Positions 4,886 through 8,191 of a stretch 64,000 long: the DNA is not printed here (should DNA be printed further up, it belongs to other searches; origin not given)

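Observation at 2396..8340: Recombination-prone cassette locus: ~1 kb near-identical direct repeats generate lipoprotein paralogues with one constant N-terminal module and alternative C-terminal domains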

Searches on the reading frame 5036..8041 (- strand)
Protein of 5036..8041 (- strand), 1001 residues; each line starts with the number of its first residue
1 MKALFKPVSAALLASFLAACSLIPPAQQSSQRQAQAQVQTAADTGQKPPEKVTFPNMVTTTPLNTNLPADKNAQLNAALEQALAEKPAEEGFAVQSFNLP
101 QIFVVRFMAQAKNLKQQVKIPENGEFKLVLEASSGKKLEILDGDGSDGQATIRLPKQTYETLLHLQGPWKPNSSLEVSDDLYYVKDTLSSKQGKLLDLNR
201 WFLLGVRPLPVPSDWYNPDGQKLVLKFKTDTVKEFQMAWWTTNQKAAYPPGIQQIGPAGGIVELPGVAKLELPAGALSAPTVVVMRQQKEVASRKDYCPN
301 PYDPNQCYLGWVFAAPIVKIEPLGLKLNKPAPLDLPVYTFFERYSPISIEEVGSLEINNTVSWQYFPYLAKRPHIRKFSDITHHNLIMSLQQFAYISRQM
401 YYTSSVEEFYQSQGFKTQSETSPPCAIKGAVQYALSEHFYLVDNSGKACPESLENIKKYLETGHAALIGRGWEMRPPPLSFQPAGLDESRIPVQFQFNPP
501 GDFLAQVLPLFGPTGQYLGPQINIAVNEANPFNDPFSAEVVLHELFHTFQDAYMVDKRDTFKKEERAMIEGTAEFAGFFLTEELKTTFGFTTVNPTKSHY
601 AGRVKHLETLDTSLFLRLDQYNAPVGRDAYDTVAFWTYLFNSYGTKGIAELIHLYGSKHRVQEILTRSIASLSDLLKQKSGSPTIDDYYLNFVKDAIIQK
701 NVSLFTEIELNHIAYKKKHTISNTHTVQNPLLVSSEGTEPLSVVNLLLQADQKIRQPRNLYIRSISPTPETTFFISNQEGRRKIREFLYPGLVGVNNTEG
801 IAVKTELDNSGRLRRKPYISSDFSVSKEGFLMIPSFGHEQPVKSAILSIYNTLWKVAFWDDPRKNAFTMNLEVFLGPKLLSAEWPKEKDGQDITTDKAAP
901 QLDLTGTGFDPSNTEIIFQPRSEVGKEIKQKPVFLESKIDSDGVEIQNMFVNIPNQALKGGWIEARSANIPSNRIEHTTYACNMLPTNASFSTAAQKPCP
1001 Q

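Call 5: search_protein_families(library=pfam, proteins=[window:5036-8041:-], max_evalue=0.1)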
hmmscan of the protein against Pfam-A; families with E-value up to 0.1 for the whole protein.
window:5036-8041:- (1001 aa): 2 families
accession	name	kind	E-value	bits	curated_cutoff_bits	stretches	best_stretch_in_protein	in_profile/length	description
PF18818.7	MPTase-PolyVal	-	0.011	16.2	27.5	1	531-587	37-96/126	Zincin-like metallopeptidase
PF18958.6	DUF5700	-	0.026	14.4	25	1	511-621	103-220/283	Putative zinc dependent peptidase (DUF5700)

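Call 9: find_encoding_contigs(protein=window:5036-8041:-, flank=10000, max_places=10)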
Protein window:5036-8041:- (1001 aa): 2 contigs read that carry it; 2 places shown.
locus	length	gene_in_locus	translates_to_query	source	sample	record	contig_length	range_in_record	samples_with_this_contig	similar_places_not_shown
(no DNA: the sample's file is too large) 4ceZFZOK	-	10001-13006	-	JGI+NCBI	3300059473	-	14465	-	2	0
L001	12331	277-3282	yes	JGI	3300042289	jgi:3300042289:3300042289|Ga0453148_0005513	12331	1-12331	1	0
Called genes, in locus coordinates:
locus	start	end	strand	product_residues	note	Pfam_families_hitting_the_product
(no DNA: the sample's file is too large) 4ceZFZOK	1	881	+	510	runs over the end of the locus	?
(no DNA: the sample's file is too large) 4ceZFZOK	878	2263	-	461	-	-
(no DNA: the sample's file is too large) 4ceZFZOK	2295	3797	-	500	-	PF02133:Transp_cyt_pur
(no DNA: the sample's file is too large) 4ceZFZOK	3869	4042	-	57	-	-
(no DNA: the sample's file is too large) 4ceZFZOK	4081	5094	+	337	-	-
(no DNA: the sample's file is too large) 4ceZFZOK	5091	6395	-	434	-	PF13393:tRNA-synt_His, PF03129:HGTP_anticodon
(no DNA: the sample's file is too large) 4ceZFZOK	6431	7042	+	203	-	PF01467:CTP_transf_like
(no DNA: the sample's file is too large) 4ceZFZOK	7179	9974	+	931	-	-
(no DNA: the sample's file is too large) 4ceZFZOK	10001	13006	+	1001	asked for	-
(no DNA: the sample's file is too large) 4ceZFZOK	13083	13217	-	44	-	-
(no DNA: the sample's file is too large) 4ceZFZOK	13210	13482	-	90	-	-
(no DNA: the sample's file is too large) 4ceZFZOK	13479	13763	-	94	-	-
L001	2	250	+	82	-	?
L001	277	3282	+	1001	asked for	-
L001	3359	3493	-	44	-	-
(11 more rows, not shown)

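Call 14: find_homologous_proteins(query=window:5036-8041:-, max_evalue=0.001)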
Query window:5036-8041:- (1001 aa): 11 proteins with E <= 0.001 among 8000 candidates.
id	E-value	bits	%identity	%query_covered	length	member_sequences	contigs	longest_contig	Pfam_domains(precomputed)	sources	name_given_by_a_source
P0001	0.0e+0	1920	84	100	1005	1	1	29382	-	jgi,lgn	-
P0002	5.1e-297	1006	56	82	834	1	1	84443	-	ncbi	ncbi:MAG: hypothetical protein AB7I41_01880 [Candidatus Sericytochromatia bacterium]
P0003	2.7e-167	577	51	64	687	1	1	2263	-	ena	-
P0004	1.7e-101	359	49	34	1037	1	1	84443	-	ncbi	ncbi:MAG: hypothetical protein AB7I41_01890 [Candidatus Sericytochromatia bacterium]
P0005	1.4e-79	287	34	65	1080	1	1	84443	-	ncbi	ncbi:MAG: hypothetical protein AB7I41_01855 [Candidatus Sericytochromatia bacterium]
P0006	2.0e-66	243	28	68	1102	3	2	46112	-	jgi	jgi:hypothetical protein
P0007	2.5e-62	229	35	37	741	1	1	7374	-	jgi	jgi:hypothetical protein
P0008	4.8e-52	195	28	66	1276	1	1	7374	-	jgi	jgi:hypothetical protein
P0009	1.1e-48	184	36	34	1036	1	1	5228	-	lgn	-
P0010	3.7e-44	169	34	36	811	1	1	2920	PF00535.33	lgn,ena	-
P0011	1.6e-27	114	34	22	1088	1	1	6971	-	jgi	jgi:hypothetical protein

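Call 15: find_encoding_contigs(protein=P0002, flank=10000, max_places=4)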
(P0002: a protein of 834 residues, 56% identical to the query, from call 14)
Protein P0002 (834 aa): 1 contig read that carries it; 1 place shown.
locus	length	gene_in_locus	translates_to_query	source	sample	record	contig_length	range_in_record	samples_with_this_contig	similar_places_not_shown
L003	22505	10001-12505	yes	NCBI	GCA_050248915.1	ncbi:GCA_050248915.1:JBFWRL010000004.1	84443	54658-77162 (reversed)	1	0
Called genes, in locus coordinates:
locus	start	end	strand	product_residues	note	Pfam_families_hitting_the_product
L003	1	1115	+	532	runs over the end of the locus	PF20656:MS_N, PF01274:MS_TIM-barrel, PF20659:MS_C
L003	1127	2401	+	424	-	PF00463:ICL, PF13714:PEP_mutase, PF00463:ICL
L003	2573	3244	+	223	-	PF14493:HTH_40 (faint), PF00072:Response_reg, PF00196:GerE, PF08281:Sigma70_r4_2 (weak), PF13412:HTH_24 (weak)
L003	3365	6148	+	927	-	-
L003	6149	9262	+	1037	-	-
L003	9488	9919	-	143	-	-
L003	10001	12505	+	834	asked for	-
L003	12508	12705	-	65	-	-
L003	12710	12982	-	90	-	PF12441:CopG_antitoxin (weak)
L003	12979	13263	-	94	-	-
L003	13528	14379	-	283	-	-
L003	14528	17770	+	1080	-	-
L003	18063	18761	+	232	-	PF19570:DUF6088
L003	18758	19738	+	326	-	PF08843:AbiEii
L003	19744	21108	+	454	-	-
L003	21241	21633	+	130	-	-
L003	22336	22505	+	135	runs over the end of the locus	-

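Call 16: find_encoding_contigs(protein=P0001, flank=10000, max_places=4)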
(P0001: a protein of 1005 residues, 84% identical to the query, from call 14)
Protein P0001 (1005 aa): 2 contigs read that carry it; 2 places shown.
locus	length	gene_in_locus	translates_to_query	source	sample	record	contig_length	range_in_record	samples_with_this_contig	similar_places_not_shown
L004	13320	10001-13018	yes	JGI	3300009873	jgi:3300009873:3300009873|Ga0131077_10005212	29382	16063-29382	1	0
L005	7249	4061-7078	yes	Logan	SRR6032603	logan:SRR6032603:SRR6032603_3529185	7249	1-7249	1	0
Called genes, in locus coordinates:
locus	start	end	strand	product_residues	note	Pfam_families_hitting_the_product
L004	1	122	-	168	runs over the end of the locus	PF13690:CheX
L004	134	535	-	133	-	PF00072:Response_reg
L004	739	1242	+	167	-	PF00499:Oxidored_q3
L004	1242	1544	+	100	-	PF00420:Oxidored_q2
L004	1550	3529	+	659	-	PF00662:Proton_antipo_N, PF00361:Proton_antipo_M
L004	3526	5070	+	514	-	PF00361:Proton_antipo_M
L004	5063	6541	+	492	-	PF00361:Proton_antipo_M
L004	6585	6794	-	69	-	-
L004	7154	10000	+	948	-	-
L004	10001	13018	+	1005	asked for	-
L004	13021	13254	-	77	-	-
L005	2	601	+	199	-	?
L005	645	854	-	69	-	-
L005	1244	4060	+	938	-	-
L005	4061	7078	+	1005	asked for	-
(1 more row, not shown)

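Call 21: find_related_loci(query=A3, collection=genome_contigs, flank=10000)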
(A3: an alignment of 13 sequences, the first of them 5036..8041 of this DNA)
Query A3 (1001 aa) in genome_contigs; peptide patterns used: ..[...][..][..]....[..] (x = any residue, [..] = any of these).
83 stretches matched a pattern; 9 encode a relative of the query (tblastn E <= 1e-3); 8 distinct loci.
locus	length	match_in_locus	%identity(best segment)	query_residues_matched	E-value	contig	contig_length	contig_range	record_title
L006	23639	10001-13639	62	4-1001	0e+0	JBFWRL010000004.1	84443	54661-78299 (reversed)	MAG: Candidatus Sericytochromatia bacterium isolate CA_2019_TPBF_205 NODE_2375_length_84443_cov_5.011042_TPBF, whole gen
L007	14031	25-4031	36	48-877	9e-129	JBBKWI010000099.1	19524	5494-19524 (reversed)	MAG: Candidatus Sericytochromatia bacterium isolate metabat_bins.305 k119_3066894, whole genome shotgun sequence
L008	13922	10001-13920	45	25-996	7e-77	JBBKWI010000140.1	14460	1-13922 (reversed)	MAG: Candidatus Sericytochromatia bacterium isolate metabat_bins.305 k119_1522592, whole genome shotgun sequence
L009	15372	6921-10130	31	8-997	2e-64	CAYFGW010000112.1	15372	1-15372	MAG TPA_asm: uncultured Candidatus Sericytochromatia bacterium isolate ERP003628_co1_38 genome assembly, contig: NODE_20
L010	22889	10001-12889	27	19-917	3e-60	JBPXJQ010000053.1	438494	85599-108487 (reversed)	MAG: Candidatus Blackallbacteria bacterium isolate mt_P12 k141_59046, whole genome shotgun sequence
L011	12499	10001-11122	35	11-398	2e-51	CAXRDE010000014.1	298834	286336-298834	MAG: Candidatus Sericytochromatia bacterium isolate CJ05B_2.89 genome assembly, contig: k141_49197, whole genome shotgun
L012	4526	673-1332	39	115-335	7e-41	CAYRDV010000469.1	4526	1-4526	MAG TPA_asm: uncultured Candidatus Sericytochromatia bacterium isolate binchicken_co248_139 genome assembly, contig: NOD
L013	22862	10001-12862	24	41-917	7e-38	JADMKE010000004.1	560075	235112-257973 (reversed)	MAG: Candidatus Sericytochromatia bacterium isolate MAG_89 NODE_7_length_560075_cov_19.663200, whole genome shotgun sequ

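Call 24: find_related_loci(query=A3, collection=metagenome_contigs, flank=10000)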
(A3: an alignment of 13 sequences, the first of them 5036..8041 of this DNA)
Query A3 (1001 aa) in metagenome_contigs; peptide patterns used: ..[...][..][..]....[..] (x = any residue, [..] = any of these).
73 stretches matched a pattern; 4 encode a relative of the query (tblastn E <= 1e-3); 4 distinct loci.
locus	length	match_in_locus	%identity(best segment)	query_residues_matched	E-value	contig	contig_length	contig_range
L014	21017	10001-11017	46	12-335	9e-73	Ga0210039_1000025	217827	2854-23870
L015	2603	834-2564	30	118-706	1e-66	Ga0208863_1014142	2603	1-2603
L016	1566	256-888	39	116-335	1e-41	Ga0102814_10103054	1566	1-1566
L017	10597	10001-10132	43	255-298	1e-4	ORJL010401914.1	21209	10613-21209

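Call 30: find_homologous_proteins(query=A3, max_evalue=0.001)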
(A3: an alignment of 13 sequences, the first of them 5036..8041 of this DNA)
Query A3 (13 sequences) (1001 aa, profile of the alignment): 18 proteins with E <= 0.001 among 8000 candidates.
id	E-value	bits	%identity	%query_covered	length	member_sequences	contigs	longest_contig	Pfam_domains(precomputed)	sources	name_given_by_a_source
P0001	0.0e+0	1345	84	100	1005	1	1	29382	-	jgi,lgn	-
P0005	0.0e+0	1058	34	65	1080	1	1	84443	-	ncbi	ncbi:MAG: hypothetical protein AB7I41_01855 [Candidatus Sericytochromatia bacterium]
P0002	1.1e-291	989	56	82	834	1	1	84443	-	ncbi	ncbi:MAG: hypothetical protein AB7I41_01880 [Candidatus Sericytochromatia bacterium]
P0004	1.7e-283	962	49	34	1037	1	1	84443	-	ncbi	ncbi:MAG: hypothetical protein AB7I41_01890 [Candidatus Sericytochromatia bacterium]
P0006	2.8e-271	922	28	68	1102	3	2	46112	-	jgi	jgi:hypothetical protein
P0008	1.0e-265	903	28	66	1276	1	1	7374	-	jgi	jgi:hypothetical protein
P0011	5.4e-243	828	34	22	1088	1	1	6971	-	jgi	jgi:hypothetical protein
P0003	2.3e-227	776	51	64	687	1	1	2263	-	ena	-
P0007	1.7e-223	763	35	37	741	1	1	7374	-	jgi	jgi:hypothetical protein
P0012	1.4e-189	651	71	42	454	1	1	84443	-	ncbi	ncbi:MAG: hypothetical protein AB7I41_01840 [Candidatus Sericytochromatia bacterium]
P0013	7.7e-175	602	79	33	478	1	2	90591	-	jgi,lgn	jgi:hypothetical protein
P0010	3.2e-148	514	34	36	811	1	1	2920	PF00535.33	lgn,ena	-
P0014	1.7e-132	462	46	32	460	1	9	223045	-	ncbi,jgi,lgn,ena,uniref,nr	ncbi:hypothetical protein COW36_02200 [bacterium (Candidatus Blackallbacteria) CG17_big_fil_post_rev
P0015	1.6e-131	459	39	20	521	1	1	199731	-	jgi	jgi:hypothetical protein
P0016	1.5e-129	452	42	32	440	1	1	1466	-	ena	-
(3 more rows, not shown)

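Call 33: search_protein_families(library=ncbifam, proteins=[window:5036-8041:-], max_evalue=0.1)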
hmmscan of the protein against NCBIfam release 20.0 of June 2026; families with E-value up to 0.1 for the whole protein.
window:5036-8041:- (1001 aa): 2 families
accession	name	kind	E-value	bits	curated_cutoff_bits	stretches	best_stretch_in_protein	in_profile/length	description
NF045524.1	MXAN_6640_HExxH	subfamily_domain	0.0038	17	140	1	541-701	115-247/290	MXAN_6640 family putative metalloprotease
NF008706.0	PRK11713.7-1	equivalog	0.066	13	273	0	110-172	7-70/232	16S rRNA (uracil(1498)-N(3))-methyltransferase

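Call 47: predict_structure(alignment_id=A4)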
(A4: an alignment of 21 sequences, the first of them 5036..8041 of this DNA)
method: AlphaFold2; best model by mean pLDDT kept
length: 1001 residues; sequences in the alignment: 21
mean_pLDDT: 65.6   pTM: 0.42
mean pLDDT of the five models: 65.6, 63.8, 60.9, 56.8, 53.3
residues with pLDDT >= 90: 48; 70-90: 404; 50-70: 314; < 50: 235
segments of 3 or more residues with pLDDT < 50: 1-6, 19-56, 86-98, 193-195, 211-220, 293-298, 303-310, 345-350, 358-368, 371-383, 402-440, 478-489, 510-518, 608-615, 623-626, 816-824, 889-892, 980-1001
pLDDT, mean of each block of 10 residues (from residue 1): 46 52 32 25 27 45 60 69 50 46 83 82 87 78 87 81 72 79 75 57 69 47 82 84 71 87 85 90 77 50 47 72 83 75 48 48 42 41 59 75 46 33 33 35 53 71 77 60 37 57 55 45 64 79 84 62 72 87 84 68 54 52 57 76 81 82 71 83 66 57 58 68 88 78 78 84 73 62 58 66 56 47 55 81 78 63 71 89 66 55 88 87 77 87 84 75 85 71 46 40 33
secondary structure, 60 per line:
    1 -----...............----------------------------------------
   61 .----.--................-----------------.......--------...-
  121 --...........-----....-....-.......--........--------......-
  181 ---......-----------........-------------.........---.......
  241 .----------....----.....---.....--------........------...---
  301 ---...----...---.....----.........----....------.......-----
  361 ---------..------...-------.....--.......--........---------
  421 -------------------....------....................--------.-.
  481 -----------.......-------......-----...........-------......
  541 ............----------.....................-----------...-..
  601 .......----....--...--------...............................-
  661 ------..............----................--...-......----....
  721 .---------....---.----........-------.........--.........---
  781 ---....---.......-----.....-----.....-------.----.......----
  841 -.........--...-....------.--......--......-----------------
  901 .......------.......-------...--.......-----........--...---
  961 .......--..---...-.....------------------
elements in order (helices of 4 or more, strands of 3 or more residues): H6-20 H69-84 E102-108 E117-119 E123-133 E139-142 E149-155 E158-165 E174-179 E184-189 E201-208 E222-230 E234-241 E252-255 E260-264 E268-272 E281-288 E311-313 E317-321 E326-334 H339-342 E352-355 E388-392 E395-401 H404-411 E440-443 H450-469 E492-498 E506-511 E517-527 H535-552 H563-583 H599-607 H612-615 H629-659 H667-680 H685-700 E703-705 H707-712 E717-721 E731-734 E743-750 E758-766 H769-777 H784-787 E791-797 E803-807 E813-817 E830-836 E842-850 H857-860 E870-875 E878-883 E901-907 E914-920 E928-930 E933-939 E945-952 E961-967 E975-977 H979-983
